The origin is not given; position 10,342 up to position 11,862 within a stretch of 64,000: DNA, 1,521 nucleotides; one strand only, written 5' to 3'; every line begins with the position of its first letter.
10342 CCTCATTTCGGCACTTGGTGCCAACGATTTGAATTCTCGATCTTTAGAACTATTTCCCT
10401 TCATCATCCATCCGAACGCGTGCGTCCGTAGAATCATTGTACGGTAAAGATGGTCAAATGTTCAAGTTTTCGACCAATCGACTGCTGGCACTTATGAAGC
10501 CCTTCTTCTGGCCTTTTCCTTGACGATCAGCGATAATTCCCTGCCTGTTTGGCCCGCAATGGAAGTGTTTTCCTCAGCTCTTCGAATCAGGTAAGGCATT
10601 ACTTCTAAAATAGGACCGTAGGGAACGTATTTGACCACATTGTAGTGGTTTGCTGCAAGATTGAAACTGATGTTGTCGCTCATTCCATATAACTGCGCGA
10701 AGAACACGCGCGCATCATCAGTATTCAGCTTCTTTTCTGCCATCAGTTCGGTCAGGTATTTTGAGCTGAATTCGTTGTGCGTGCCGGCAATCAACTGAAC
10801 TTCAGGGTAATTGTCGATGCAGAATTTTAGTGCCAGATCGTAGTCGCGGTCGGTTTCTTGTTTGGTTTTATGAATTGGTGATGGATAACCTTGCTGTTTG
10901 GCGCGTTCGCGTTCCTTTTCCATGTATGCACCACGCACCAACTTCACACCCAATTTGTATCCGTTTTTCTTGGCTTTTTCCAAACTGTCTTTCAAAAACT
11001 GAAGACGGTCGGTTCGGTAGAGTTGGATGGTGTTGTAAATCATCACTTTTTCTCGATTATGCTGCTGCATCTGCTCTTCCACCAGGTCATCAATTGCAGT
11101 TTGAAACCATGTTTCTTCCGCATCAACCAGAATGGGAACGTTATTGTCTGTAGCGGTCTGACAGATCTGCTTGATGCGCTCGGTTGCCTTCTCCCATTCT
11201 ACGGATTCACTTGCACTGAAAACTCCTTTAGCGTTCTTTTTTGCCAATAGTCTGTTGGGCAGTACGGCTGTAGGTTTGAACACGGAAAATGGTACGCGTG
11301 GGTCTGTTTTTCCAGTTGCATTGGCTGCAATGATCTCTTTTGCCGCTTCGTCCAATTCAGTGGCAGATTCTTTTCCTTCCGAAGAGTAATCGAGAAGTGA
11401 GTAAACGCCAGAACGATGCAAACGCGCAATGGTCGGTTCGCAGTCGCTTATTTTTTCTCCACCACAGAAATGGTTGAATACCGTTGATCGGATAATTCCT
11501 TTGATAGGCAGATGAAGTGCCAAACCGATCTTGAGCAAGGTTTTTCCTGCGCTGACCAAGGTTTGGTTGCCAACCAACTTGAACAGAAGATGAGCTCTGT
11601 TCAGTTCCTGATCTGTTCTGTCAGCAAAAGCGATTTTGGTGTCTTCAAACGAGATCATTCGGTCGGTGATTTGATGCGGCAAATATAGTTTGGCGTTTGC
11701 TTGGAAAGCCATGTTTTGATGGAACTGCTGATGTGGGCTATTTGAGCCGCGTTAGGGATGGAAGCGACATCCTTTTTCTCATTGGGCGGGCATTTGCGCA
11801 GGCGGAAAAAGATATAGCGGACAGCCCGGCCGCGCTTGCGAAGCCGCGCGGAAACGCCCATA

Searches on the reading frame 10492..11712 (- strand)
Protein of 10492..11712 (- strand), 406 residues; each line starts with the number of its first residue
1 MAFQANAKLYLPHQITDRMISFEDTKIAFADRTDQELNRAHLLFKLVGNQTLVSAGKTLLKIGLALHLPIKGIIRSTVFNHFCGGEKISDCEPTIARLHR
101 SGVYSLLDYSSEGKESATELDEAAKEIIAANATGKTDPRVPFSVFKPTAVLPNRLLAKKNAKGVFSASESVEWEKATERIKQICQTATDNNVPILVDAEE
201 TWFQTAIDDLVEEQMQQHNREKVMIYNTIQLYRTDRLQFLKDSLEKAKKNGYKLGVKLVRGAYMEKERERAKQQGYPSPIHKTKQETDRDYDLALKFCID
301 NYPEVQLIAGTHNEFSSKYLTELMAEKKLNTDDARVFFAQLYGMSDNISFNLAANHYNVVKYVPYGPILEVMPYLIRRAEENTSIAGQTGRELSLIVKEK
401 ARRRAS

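Call 8: search_protein_families(library=pfam, proteins=[window:10492-11712:-])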
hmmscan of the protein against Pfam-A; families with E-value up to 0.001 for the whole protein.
window:10492-11712:- (406 aa): 1 family
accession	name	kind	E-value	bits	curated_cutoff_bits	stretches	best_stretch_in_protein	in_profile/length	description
PF01619.24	Pro_dh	-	3.1e-79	266.9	27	1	92-389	2-276/278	Proline dehydrogenase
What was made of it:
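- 10492..11658 (-): Context: proline dehydrogenase CDS, 388 aa (corrected start). Pfam Pro_dh, E = 3e-79 (call 8).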

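Call 16: find_encoding_contigs(protein=window:10492-11712:-, flank=3000, max_places=10)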
Protein window:10492-11712:- (406 aa): no gene with exactly this product is on record in the collection.

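Call 18: find_homologous_proteins(query=window:10492-11712:-, max_evalue=1e-30)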
Query window:10492-11712:- (406 aa): 8000 proteins with E <= 1e-30 among 8000 candidates; the best 120 are listed.
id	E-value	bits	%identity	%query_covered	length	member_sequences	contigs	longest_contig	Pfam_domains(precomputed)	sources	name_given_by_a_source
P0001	2.8e-255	864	100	96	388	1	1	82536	PF01619.25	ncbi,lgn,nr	ncbi:MAG: proline dehydrogenase family protein [Flavobacteriales bacterium]|nr:proline dehydrogenase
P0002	1.5e-190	651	73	96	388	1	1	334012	PF01619.25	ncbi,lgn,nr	ncbi:MAG: proline dehydrogenase family protein [Flavobacteriales bacterium]|nr:proline dehydrogenase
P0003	4.1e-190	650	74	95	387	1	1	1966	PF01619.25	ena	-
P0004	8.6e-190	648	74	95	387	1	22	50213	PF01619.25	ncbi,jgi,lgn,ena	jgi:proline dehydrogenase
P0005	9.5e-189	645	72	96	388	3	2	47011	PF01619.25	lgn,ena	-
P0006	1.1e-188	645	73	96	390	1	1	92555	PF01619.25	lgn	-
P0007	6.0e-188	642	72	96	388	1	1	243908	PF01619.25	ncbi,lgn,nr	ncbi:MAG: proline dehydrogenase [Flavobacteriales bacterium]|nr:proline dehydrogenase [Flavobacteria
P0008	1.2e-187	641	72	96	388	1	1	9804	PF01619.25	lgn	-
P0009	1.6e-187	641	73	95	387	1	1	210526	PF01619.25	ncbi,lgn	-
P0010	1.7e-187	641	72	96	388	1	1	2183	PF01619.25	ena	-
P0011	2.3e-187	640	73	96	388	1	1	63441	PF01619.25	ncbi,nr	ncbi:MAG: proline dehydrogenase family protein [Flavobacteriales bacterium]|nr:proline dehydrogenase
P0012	2.4e-187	640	71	96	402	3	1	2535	PF01619.25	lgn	-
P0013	4.0e-187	640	71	96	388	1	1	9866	PF01619.25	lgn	-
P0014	8.5e-187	639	72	96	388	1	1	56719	PF01619.25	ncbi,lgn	-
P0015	9.0e-187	639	71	96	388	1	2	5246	PF01619.25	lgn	-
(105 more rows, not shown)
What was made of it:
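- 10492..11658 (-): Almost all of the 120 listed homologues are 387-390 aa; the best hit is 388 aa and 100% identical (call 18).
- On Flavo-1 (RF01705): The best protein match is a Flavobacteriales MAG, 100% identical (call 18).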

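Call 21: find_related_loci(query=A2, collection=genome_contigs, flank=10000)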
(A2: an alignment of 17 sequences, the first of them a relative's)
Query A2 (388 aa) in genome_contigs; peptide patterns used: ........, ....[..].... (x = any residue, [..] = any of these).
600 stretches matched a pattern (row limit reached: there are more); 597 encode a relative of the query (tblastn E <= 1e-3); the best 80 are kept; 80 distinct loci.
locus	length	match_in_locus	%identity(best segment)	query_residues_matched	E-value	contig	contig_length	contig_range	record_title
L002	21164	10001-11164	72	1-388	0e+0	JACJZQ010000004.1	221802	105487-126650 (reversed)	MAG: Flavobacteriales bacterium isolate HK-STAS-BACT-68 HK-STAS-BACT-68_4, whole genome shotgun sequence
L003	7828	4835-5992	56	1-386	2e-145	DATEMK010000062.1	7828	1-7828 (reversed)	MAG TPA_asm: Bacteroidia bacterium isolate SMAG_U8940 k141_1444972, whole genome shotgun sequence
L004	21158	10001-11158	53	1-386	5e-142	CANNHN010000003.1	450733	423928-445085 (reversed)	MAG: Bacteroidetes bacterium isolate ZH-Jul18-109 genome assembly, contig: ZH-Jul18-C5, whole genome shotgun sequence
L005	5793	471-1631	54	2-387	2e-142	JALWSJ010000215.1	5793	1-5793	MAG: Flavobacteriales bacterium isolate M2_metabat2_scaf2bin.061 M2_NODE_24823_length_5793_cov_2.426580, whole genome sh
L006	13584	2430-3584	54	2-386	1e-140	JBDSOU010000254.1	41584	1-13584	MAG: Bacteroidia bacterium isolate cluster1_bin.447 k127_11257226, whole genome shotgun sequence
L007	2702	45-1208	53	1-388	6e-146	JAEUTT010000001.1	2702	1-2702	MAG: Bacteroidia bacterium isolate new MAG-336 k141_3666337, whole genome shotgun sequence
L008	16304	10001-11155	53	1-385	1e-137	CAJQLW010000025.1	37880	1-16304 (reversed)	MAG: uncultured Flavobacteriales bacterium isolate 0.2_20180524_Bin_63_1 genome assembly, contig: c_000000001146, whole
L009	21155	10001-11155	53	2-386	3e-137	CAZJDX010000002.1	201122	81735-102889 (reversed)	MAG TPA_asm: uncultured Flavobacteriales bacterium isolate SRP239054_co1_88 genome assembly, contig: NODE_32_length_2011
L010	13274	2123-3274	52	1-386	4e-137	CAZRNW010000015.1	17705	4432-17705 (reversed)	MAG TPA_asm: uncultured Flavobacteriaceae bacterium isolate SRP237561_co1_235 genome assembly, contig: NODE_5409_length_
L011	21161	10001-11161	52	1-387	2e-136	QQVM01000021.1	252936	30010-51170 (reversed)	MAG: Bacteroidetes bacterium isolate MA_BCD_1 c_000000000014, whole genome shotgun sequence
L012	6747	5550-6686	51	1-379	2e-136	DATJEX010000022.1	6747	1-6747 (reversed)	MAG TPA_asm: Bacteroidia bacterium isolate SMAG_U15444 k141_11100777, whole genome shotgun sequence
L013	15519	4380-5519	53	2-381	5e-136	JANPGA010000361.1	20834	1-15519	MAG: Bacteroidota bacterium isolate VAR_69_metabat_68 VAR_69_k141_2674091, whole genome shotgun sequence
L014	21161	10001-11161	52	1-387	2e-135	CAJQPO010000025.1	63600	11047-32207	MAG: uncultured Flavobacteriales bacterium isolate 3_20180319_Bin_METABAT_290_1_1 genome assembly, contig: c_00002196628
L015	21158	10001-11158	53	2-387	5e-135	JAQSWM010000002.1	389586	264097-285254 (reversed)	MAG: Sphingobacteriaceae bacterium isolate C_No_T20_C_bin.73 scaffold_7, whole genome shotgun sequence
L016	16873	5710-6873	52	1-388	1e-134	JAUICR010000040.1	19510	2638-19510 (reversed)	MAG: Bacteroidia bacterium isolate 7_bin.40 NODE_2623_length_19510_cov_0.991229, whole genome shotgun sequence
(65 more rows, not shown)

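Call 24: find_encoding_contigs(protein=P0001, flank=10000, max_places=3)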
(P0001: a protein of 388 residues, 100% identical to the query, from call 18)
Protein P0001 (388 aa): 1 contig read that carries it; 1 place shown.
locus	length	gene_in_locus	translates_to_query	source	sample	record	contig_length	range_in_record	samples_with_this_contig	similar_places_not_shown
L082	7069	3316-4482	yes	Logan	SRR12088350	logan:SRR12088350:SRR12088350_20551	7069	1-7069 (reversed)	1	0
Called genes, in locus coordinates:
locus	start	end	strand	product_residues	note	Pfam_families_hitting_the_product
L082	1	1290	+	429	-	?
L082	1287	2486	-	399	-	PF00155:Aminotran_1_2, PF00266:Aminotran_5 (faint)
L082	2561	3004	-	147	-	PF07610:DUF1573, PF22544:HYDIN_VesB_CFA65-like_Ig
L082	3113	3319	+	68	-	-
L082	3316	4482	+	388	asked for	PF01619:Pro_dh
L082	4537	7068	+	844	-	?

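Call 25: find_encoding_contigs(protein=P0002, flank=4000, max_places=3)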
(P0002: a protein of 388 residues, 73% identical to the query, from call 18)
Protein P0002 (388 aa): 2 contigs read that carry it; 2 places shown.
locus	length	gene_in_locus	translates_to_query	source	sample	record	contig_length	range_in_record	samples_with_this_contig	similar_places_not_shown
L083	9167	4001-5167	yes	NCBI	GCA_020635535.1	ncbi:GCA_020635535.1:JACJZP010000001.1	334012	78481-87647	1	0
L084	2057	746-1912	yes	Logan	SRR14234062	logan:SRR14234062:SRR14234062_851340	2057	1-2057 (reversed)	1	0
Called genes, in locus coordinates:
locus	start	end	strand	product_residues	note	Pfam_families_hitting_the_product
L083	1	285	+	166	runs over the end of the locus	PF00731:AIRC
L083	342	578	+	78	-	-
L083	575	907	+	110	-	PF02452:PemK_toxin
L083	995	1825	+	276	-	-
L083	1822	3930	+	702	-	PF12836:HHH_3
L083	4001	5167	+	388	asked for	PF01619:Pro_dh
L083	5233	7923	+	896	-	PF08448:PAS_4, PF13596:PAS_10 (weak), PF08448:PAS_4, PF08448:PAS_4, PF08447:PAS_3, PF00512:HisKA, PF02518:HATPase_c, PF00072:Response_reg, +5 more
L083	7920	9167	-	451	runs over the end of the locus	PF04055:Radical_SAM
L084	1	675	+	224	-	?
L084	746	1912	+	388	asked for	PF01619:Pro_dh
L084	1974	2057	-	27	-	?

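Call 26: find_encoding_contigs(protein=P0004, flank=4000, max_places=4)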
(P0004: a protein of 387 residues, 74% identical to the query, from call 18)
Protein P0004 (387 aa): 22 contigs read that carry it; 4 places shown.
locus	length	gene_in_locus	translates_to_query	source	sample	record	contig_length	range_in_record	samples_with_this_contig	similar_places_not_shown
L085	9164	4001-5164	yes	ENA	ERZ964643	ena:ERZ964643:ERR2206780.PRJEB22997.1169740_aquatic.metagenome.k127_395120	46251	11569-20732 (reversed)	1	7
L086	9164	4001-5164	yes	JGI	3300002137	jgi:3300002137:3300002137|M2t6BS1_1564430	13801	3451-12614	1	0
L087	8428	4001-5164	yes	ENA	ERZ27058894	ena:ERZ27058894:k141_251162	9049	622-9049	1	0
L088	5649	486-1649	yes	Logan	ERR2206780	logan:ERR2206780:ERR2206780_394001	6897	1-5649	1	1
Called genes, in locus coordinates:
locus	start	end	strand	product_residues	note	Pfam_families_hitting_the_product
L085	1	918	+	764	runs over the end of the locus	PF18911:PKD_4, PF00801:PKD (weak), PF13620:CarboxypepD_reg (faint), PF17210:SdrD_B, PF24595:DUF7619, PF18962:Por_Secre_tail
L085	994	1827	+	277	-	PF18990:DUF5723 (faint)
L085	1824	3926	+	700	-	-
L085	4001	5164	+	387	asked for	PF01619:Pro_dh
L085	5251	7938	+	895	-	PF08448:PAS_4, PF08448:PAS_4, PF00989:PAS, PF08447:PAS_3, PF08448:PAS_4, PF13426:PAS_9, PF00512:HisKA, PF02518:HATPase_c, +4 more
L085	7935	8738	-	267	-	PF13640:2OG-FeII_Oxy_3, PF13661:2OG-FeII_Oxy_4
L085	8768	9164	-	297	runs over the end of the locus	PF01531:Glyco_transf_11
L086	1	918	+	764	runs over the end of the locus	PF18911:PKD_4, PF00801:PKD (weak), PF13620:CarboxypepD_reg (faint), PF17210:SdrD_B, PF24595:DUF7619, PF18962:Por_Secre_tail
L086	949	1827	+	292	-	PF18990:DUF5723 (faint)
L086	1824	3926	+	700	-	-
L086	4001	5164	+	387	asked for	PF01619:Pro_dh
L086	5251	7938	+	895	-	PF08448:PAS_4, PF08448:PAS_4, PF00989:PAS, PF08447:PAS_3, PF08448:PAS_4, PF13426:PAS_9, PF00512:HisKA, PF02518:HATPase_c, +4 more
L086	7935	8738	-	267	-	PF13640:2OG-FeII_Oxy_3, PF13661:2OG-FeII_Oxy_4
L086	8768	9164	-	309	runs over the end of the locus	PF01531:Glyco_transf_11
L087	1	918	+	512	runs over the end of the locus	?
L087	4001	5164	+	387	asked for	PF01619:Pro_dh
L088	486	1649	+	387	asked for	PF01619:Pro_dh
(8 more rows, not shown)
